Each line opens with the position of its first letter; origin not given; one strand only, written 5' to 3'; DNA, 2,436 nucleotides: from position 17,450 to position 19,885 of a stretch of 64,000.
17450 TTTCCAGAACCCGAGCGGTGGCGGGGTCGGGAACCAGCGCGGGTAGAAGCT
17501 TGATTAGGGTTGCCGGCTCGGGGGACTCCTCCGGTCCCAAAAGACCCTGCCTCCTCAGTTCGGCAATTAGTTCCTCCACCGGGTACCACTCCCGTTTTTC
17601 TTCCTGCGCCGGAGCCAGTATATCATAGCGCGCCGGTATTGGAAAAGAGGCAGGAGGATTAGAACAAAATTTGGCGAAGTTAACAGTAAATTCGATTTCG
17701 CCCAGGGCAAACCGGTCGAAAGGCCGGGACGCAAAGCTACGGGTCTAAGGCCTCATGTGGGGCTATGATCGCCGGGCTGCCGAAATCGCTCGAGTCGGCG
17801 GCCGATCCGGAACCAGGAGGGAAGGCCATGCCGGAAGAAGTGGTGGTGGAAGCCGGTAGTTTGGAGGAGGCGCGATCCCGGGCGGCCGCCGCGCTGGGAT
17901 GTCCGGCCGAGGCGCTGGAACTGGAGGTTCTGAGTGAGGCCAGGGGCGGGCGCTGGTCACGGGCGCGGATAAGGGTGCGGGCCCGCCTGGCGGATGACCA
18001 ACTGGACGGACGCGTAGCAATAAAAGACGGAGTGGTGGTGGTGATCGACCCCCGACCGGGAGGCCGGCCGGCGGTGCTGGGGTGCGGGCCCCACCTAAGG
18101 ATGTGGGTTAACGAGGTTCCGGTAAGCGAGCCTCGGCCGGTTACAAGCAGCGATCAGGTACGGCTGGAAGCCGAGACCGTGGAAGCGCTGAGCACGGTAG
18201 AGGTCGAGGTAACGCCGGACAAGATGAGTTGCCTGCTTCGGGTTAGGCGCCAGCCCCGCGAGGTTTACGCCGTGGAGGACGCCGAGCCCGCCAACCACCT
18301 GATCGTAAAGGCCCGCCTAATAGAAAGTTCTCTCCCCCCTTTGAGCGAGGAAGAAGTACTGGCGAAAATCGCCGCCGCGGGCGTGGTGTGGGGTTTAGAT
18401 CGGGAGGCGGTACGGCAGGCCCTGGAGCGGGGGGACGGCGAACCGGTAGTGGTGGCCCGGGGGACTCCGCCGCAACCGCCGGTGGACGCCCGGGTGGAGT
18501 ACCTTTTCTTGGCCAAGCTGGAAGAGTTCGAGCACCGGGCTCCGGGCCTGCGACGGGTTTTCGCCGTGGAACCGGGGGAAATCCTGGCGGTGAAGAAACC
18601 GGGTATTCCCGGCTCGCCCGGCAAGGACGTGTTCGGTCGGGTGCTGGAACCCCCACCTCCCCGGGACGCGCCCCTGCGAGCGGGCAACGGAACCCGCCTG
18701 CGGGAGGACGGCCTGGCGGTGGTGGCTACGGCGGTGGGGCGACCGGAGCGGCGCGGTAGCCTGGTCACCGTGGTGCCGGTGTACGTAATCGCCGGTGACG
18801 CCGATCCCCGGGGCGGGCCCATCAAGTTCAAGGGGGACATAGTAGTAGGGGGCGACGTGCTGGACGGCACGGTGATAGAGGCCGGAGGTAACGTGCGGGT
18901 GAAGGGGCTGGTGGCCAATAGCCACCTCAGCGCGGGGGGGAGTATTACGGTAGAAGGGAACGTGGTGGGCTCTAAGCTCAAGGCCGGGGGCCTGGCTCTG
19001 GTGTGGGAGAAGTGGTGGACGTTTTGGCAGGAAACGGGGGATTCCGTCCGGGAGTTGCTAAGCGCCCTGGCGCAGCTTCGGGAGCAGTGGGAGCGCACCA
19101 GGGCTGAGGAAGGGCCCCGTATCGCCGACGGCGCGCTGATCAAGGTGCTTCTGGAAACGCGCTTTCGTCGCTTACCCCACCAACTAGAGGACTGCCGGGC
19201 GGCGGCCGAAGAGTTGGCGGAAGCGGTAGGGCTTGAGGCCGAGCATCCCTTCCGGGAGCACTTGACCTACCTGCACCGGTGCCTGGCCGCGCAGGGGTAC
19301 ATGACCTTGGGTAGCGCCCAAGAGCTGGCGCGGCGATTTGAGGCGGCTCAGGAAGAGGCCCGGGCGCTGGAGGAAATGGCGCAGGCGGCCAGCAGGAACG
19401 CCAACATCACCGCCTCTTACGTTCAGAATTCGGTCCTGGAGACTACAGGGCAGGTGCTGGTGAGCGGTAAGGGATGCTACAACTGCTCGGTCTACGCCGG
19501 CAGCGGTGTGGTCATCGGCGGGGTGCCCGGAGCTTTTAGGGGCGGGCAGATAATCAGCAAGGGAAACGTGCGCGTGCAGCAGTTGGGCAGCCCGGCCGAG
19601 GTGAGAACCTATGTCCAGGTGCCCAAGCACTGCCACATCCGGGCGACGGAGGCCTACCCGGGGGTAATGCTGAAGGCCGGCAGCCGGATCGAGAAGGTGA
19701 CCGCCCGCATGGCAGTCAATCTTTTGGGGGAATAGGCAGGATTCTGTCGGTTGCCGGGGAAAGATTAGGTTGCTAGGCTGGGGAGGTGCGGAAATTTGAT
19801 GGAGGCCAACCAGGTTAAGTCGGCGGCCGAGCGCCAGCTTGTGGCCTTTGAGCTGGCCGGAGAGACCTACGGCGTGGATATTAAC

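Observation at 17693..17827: c-di-GMP-I riboswitch in front of a FapA/DUF342-cheW-cheA-cheB gene block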

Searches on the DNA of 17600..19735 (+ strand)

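Call 4: search_rna_families(source=window, start=17600, end=17900, threshold=evalue, max_evalue=10, show_alignments=4)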
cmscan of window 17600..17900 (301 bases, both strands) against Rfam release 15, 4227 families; matches with E-value up to 10: 2.
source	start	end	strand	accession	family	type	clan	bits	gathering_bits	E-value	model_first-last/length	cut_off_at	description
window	17697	17785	+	RF03167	c-di-GMP-I-GGC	Cis-reg; riboswitch;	CL00126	72.8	59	1.1e-17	1-80/80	no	c-di-GMP-I-GGC riboswitch aptamer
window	17701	17727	+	RF02684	Twister-P5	Gene; ribozyme;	CL00120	15.9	37.6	0.51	1-58/58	no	Type-P5 twister ribozyme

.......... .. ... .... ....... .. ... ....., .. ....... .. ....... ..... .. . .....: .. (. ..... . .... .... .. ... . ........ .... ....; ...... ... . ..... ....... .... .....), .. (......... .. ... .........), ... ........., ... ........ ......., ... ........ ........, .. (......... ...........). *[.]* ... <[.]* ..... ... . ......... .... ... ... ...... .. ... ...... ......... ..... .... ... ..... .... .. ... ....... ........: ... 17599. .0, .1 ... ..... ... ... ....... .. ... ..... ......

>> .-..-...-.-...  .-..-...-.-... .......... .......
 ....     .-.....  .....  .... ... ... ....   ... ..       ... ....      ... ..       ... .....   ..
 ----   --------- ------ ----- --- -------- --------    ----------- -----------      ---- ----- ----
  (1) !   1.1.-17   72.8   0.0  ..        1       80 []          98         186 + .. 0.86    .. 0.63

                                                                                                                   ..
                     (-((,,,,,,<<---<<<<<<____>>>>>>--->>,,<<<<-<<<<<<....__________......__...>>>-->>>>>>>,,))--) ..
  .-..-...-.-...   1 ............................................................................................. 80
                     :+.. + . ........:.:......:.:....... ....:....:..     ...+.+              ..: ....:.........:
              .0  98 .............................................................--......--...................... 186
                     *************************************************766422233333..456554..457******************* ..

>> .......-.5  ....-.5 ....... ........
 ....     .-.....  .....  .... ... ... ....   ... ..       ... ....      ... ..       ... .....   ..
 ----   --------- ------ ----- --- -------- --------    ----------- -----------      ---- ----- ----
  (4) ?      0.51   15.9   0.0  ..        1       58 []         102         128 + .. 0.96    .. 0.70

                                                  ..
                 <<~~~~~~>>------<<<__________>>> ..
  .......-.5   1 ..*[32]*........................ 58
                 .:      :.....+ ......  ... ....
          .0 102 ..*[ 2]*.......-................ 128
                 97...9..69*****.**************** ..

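Call 10: search_dna_similar(query=window:17600-19735:+, collection=plasmids, mode=near, max_rows=5)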
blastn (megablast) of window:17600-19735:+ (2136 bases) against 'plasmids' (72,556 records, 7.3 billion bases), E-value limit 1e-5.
No match.

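Call 22: search_rna_families(sources=[L004, L005, L006, L007, L008, L009, L010, L011, L012, L013, L001, L002], threshold=gathering, show_alignments=8)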
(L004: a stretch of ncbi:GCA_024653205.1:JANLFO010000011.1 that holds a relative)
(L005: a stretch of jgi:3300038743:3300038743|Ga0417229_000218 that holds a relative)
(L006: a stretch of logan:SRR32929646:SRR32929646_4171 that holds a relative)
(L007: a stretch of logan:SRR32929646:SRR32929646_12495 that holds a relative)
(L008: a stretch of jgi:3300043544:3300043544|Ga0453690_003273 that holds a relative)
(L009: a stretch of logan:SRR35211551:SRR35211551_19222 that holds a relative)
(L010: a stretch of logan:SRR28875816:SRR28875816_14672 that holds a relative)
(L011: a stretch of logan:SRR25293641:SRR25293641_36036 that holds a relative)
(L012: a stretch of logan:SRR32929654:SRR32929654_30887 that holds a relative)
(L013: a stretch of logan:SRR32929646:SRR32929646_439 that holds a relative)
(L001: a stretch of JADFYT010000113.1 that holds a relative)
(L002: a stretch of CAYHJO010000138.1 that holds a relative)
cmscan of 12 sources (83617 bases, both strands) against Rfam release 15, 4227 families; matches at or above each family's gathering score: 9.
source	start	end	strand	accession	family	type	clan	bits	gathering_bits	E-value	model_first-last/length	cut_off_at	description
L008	3831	3919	+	RF03167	c-di-GMP-I-GGC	Cis-reg; riboswitch;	CL00126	75.5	59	5.6e-16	1-80/80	no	c-di-GMP-I-GGC riboswitch aptamer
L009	3831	3919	+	RF03167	c-di-GMP-I-GGC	Cis-reg; riboswitch;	CL00126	75.5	59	5.6e-16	1-80/80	no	c-di-GMP-I-GGC riboswitch aptamer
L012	7618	7707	-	RF01051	c-di-GMP-I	Cis-reg; riboswitch;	CL00126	75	35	8.7e-13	1-87/87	no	c-di-GMP-I riboswitch aptamer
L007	1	76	+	RF01051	c-di-GMP-I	Cis-reg; riboswitch;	CL00126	72.5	35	3.6e-12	13-87/87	5'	c-di-GMP-I riboswitch aptamer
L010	3183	3270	+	RF03167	c-di-GMP-I-GGC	Cis-reg; riboswitch;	CL00126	71.6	59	7.3e-15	1-80/80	no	c-di-GMP-I-GGC riboswitch aptamer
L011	1027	1114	+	RF03167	c-di-GMP-I-GGC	Cis-reg; riboswitch;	CL00126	71.6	59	7.3e-15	1-80/80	no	c-di-GMP-I-GGC riboswitch aptamer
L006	1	76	+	RF01051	c-di-GMP-I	Cis-reg; riboswitch;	CL00126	71.4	35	6.6e-12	13-87/87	5'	c-di-GMP-I riboswitch aptamer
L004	3876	3961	+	RF03167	c-di-GMP-I-GGC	Cis-reg; riboswitch;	CL00126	69.6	59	2.7e-14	1-80/80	no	c-di-GMP-I-GGC riboswitch aptamer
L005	3876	3961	+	RF03167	c-di-GMP-I-GGC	Cis-reg; riboswitch;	CL00126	69.6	59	2.7e-14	1-80/80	no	c-di-GMP-I-GGC riboswitch aptamer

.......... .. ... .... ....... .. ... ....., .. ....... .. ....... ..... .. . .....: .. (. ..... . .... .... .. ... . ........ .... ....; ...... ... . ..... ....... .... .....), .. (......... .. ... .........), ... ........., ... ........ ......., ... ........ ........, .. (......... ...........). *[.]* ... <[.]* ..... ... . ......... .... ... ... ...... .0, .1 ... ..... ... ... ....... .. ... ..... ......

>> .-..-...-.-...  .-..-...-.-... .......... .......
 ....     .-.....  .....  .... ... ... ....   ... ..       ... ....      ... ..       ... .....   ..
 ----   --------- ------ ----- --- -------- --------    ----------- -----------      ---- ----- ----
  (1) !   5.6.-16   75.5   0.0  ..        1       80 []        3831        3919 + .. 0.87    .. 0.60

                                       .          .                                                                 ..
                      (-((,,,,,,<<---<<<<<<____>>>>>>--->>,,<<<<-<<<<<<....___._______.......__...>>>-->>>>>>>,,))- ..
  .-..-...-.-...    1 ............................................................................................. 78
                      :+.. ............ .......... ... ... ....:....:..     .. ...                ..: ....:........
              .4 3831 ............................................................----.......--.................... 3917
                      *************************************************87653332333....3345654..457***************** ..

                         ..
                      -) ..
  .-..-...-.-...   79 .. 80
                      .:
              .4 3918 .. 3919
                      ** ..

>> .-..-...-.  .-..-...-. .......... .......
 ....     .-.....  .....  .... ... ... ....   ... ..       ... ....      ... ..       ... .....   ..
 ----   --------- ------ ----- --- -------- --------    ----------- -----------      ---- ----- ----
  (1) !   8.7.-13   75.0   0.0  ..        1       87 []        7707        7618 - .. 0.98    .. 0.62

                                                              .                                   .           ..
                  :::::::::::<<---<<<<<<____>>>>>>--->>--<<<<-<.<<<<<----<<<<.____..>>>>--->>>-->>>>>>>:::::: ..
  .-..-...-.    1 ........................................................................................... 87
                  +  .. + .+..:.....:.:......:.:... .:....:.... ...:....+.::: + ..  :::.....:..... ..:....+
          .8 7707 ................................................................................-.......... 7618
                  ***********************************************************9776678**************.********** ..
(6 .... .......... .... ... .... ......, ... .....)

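Call 42: search_rna_families(source=window, start=17703, end=17782, threshold=evalue, max_evalue=1, show_alignments=2)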
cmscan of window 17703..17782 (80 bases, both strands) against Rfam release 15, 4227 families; matches with E-value up to 1: 2.
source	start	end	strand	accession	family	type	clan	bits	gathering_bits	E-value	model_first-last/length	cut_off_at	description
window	17704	17782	+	RF01051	c-di-GMP-I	Cis-reg; riboswitch;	CL00126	71.5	35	5.9e-15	9-85/87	3'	c-di-GMP-I riboswitch aptamer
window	17703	17727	+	RF02684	Twister-P5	Gene; ribozyme;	CL00120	13.8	37.6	0.49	38-58/58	5'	Type-P5 twister ribozyme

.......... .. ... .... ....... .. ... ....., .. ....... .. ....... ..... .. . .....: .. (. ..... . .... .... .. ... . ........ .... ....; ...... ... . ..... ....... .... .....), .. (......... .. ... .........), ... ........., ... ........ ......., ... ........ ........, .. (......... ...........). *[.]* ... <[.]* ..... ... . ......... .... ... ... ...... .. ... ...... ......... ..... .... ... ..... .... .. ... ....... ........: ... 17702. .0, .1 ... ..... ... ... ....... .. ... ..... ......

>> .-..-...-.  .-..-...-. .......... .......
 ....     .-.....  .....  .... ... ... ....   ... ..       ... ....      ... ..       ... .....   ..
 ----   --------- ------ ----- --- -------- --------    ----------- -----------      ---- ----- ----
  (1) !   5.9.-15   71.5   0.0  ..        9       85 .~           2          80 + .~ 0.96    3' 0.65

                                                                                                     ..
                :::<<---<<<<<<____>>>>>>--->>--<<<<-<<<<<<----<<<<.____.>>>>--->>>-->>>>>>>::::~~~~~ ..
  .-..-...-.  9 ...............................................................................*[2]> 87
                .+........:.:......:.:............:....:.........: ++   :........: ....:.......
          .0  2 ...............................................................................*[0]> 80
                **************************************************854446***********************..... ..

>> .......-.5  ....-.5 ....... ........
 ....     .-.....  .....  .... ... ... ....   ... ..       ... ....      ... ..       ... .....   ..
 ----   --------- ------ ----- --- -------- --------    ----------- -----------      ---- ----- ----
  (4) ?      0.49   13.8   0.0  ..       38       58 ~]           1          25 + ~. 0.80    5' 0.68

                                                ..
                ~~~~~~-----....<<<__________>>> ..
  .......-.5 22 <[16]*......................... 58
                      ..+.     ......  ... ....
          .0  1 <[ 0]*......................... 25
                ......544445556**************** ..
